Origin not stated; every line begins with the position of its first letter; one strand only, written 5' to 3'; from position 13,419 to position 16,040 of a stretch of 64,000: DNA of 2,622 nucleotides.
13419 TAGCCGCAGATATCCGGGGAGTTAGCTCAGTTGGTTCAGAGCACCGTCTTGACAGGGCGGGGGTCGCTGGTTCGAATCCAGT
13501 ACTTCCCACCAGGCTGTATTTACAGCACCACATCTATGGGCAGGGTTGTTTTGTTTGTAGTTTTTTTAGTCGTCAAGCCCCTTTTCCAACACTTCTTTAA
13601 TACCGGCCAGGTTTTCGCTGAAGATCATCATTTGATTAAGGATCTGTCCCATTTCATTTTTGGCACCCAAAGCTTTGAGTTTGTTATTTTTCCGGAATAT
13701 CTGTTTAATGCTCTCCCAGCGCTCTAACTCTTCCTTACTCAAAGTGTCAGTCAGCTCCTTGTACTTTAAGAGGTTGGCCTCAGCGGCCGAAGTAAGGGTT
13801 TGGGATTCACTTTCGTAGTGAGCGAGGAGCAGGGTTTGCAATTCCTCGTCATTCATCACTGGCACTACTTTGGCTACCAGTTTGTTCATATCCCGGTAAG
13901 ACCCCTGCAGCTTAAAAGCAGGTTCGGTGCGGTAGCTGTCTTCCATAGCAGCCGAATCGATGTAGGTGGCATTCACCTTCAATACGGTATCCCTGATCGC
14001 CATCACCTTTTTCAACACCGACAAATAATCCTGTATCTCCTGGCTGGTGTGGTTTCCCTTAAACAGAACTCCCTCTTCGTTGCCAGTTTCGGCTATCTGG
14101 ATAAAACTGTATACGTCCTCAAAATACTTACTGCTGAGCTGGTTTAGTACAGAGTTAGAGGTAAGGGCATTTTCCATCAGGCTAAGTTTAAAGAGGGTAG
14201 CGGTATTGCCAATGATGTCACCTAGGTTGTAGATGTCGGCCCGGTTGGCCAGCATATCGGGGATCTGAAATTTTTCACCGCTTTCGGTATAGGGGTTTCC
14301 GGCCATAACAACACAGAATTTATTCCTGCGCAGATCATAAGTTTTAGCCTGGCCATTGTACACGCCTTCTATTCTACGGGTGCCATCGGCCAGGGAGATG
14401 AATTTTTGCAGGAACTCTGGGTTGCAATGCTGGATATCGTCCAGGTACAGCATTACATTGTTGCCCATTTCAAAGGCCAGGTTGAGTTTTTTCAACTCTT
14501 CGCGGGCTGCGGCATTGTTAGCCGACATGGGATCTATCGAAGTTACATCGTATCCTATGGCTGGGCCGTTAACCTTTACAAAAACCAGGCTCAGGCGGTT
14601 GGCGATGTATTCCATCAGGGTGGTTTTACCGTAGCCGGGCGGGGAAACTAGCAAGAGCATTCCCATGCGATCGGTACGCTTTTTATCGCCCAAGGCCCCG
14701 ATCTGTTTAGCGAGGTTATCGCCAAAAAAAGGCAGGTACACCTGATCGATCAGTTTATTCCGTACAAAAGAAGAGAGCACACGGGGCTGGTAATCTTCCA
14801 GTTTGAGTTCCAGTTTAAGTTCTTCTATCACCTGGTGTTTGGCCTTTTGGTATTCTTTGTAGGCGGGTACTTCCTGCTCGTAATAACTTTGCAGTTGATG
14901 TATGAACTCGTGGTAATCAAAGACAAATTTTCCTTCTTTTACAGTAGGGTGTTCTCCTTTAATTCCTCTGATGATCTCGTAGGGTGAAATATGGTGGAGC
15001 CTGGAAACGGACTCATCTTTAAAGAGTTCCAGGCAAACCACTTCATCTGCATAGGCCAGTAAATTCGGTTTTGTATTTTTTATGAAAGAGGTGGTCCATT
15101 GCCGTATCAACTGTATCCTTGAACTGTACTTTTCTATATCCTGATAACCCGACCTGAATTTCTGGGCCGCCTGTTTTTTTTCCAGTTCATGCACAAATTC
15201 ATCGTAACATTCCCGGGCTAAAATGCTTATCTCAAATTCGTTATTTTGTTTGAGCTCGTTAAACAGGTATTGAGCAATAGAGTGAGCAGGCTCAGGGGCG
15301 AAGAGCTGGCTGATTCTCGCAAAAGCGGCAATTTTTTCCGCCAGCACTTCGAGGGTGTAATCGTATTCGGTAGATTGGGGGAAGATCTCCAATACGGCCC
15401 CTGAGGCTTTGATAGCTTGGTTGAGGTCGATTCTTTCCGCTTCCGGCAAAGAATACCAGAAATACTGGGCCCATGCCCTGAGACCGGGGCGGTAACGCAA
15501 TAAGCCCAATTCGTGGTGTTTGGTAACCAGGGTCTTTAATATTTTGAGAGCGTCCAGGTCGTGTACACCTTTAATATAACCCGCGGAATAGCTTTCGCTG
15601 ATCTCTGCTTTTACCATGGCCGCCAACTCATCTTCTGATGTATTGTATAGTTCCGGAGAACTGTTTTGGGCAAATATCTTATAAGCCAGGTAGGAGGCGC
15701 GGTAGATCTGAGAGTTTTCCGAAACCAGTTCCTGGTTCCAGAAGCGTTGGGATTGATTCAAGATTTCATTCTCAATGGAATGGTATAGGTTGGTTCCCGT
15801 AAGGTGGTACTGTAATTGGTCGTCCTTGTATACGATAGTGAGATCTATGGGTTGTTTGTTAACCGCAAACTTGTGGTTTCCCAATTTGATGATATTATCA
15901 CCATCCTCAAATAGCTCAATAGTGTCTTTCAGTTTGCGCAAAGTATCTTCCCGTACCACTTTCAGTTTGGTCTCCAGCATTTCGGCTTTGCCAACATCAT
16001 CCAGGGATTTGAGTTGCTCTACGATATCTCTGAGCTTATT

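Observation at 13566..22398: Five-gene operon: YbjN/YjfI-like, PspA/IM30, YqiJ/NfeD, flotillin and a 1633-aa protein with one MoxR/dynein-like AAA+ module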

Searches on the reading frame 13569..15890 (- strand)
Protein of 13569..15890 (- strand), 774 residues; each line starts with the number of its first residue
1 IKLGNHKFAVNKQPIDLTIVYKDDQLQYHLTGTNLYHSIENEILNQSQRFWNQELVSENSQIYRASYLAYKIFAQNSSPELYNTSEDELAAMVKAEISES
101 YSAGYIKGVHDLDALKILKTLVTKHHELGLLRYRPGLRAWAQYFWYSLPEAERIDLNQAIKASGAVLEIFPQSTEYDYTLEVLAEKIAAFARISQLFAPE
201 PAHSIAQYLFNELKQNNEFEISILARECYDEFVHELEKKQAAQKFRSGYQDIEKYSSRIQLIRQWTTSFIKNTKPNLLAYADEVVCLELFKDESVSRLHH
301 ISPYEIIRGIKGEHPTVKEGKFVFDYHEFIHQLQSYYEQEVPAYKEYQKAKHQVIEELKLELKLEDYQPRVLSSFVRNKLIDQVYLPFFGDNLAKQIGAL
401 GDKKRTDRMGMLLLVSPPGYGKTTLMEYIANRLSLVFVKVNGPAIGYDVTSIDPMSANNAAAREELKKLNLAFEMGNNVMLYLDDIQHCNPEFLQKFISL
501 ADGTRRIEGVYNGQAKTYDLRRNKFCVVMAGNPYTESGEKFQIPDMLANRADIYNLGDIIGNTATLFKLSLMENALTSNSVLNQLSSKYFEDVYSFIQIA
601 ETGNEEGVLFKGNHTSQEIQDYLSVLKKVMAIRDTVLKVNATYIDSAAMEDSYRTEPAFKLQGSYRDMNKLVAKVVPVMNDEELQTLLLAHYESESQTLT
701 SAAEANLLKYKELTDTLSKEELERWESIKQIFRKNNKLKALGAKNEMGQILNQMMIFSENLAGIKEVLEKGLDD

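Call 68: predict_structure(alignment_id=A4)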
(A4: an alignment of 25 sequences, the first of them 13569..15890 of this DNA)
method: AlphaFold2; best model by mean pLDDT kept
length: 774 residues; sequences in the alignment: 25
mean_pLDDT: 74.1   pTM: 0.47
mean pLDDT of the five models: 74.1, 72.2, 69.5, 69.3, 65.7
residues with pLDDT >= 90: 160; 70-90: 345; 50-70: 171; < 50: 98
segments of 3 or more residues with pLDDT < 50: 1-15, 366-374, 644-660, 697-707, 734-774
pLDDT, mean of each block of 10 residues (from residue 1): 27 55 78 73 82 74 90 88 88 78 67 92 91 92 92 91 89 89 95 94 94 81 89 93 90 91 95 91 92 66 90 87 92 89 85 80 49 50 68 66 59 67 73 78 82 82 82 77 86 81 72 79 79 58 66 64 59 68 65 76 74 79 84 72 47 44 64 77 69 53 48 65 66 41 37 40 44 40
secondary structure, 60 per line:
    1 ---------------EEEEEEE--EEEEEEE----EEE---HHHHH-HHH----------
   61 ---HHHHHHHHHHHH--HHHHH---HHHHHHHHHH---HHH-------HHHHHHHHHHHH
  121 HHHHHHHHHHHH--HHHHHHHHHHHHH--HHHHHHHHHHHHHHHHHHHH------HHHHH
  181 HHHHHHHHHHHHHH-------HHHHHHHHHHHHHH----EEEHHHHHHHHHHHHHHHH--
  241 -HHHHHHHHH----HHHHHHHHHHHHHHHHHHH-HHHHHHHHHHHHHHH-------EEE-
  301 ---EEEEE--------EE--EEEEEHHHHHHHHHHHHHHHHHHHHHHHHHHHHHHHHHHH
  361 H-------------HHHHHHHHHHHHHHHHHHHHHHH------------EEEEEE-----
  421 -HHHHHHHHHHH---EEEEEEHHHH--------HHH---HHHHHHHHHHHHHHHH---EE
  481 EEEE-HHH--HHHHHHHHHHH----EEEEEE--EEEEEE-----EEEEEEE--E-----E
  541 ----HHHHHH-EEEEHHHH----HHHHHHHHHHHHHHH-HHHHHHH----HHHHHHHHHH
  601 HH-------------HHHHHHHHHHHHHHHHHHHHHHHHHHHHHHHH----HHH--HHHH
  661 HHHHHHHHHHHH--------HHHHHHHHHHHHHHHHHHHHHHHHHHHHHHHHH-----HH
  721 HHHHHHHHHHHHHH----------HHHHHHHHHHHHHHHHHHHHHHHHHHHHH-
elements in order (helices of 4 or more, strands of 3 or more residues): E16-22 E25-31 E36-38 H42-46 H64-75 H78-82 H86-95 H109-132 H135-147 H150-169 H176-194 H202-215 E220-222 H223-238 H242-250 H255-273 H275-289 E297-299 E304-308 E321-325 H326-361 H375-397 E410-415 H422-432 E436-441 H442-445 H460-475 E479-484 H491-501 E506-511 E514-519 E525-531 H545-550 E552-555 H556-559 H564-578 H580-586 H591-602 H616-647 H657-672 H681-713 H719-734 H745-773
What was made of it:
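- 14280..14657 (-): AAA+ core (aa 1271-1396): Walker A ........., Walker B YLDDIQH, sensor-1 Asn1391, Arg1409. The AlphaFold model of aa 860-1633 has pLDDT 74 and shows a beta-hairpin before sensor 1 (call 68).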

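Call 71: fold_search(model_id=the predicted structure, library=pdb)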
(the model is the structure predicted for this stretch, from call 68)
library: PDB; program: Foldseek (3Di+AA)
matches with E <= 10: 1414; with E <= 0.001: 476
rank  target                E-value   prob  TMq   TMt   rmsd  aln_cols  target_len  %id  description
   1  7x5b                  4.7e-06  1.00  0.20  0.40   9.3       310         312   17  Crystal structure of RuvB (released 2023-03-08)
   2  7pbl_C                9.9e-06  1.00  0.18  0.37   9.4       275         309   18  RuvAB branch migration motor complexed to the Holliday junction - RuvB AAA+ state s1 [t2 dataset] (released 2022-09-14)
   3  8efv_B                1.7e-05  1.00  0.18  0.36  10.1       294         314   19  Structure of single homo-hexameric Holliday junction ATP-dependent DNA helicase RuvB motor (released 2023-05-10)
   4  7v3u_7                2.3e-05  1.00  0.15  0.17  19.9       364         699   13  Cryo-EM structure of MCM double hexamer with structured Mcm4-NSD (released 2022-04-13)
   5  8efv_A                2.4e-05  1.00  0.18  0.37  10.6       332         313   19  Structure of single homo-hexameric Holliday junction ATP-dependent DNA helicase RuvB motor (released 2023-05-10)
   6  9dx3_I                3.0e-05  1.00  0.16  0.72   4.6       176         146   18  EcRuvB 9-mer pre-assembly complex (released 2026-01-21)
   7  7pbl_D                3.0e-05  1.00  0.18  0.37   9.8       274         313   16  RuvAB branch migration motor complexed to the Holliday junction - RuvB AAA+ state s1 [t2 dataset] (released 2022-09-14)
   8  8fcm_F                3.4e-05  1.00  0.17  0.18  12.8       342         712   14  Cryo-EM structure of p97:UBXD1 open state (released 2023-06-21)
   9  9dx3_A                3.6e-05  1.00  0.19  0.42  11.2       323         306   14  EcRuvB 9-mer pre-assembly complex (released 2026-01-21)
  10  6blb                  3.6e-05  1.00  0.20  0.41   9.5       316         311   17  1.88 Angstrom Resolution Crystal Structure Holliday Junction ATP-dependent DNA Helicase (RuvB) from Pseudomonas aerugino (released 2017-11-22)
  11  7tts_B                3.6e-05  1.00  0.16  0.25  20.1       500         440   12  Skd3, hexamer, filtered (released 2022-09-28)
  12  9qh8_A                3.9e-05  1.00  0.18  0.44  12.2       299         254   13  reduced NorQ-NorD VWA domain complex from Paracoccus denitrificans (released 2026-03-25)
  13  7pbl_A                4.9e-05  1.00  0.18  0.36   9.3       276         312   17  RuvAB branch migration motor complexed to the Holliday junction - RuvB AAA+ state s1 [t2 dataset] (released 2022-09-14)
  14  9qh7_E                5.1e-05  1.00  0.17  0.45  11.7       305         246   15  NorQ in complex with NorD VWA domain steep staircase subset 1 from Paracoccus denitrificans (released 2026-03-25)
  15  9m3y_A                5.6e-05  1.00  0.16  0.16  15.8       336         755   15  Arabidopsis thaliana CDC48A bound to ADP (released 2025-10-29)
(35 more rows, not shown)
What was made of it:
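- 14280..14657 (-): Foldseek finds generic AAA+ matches (call 71).
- On MoxR / dynein-type AAA+ (AAA_5): Foldseek ranks RuvB first (call 71).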
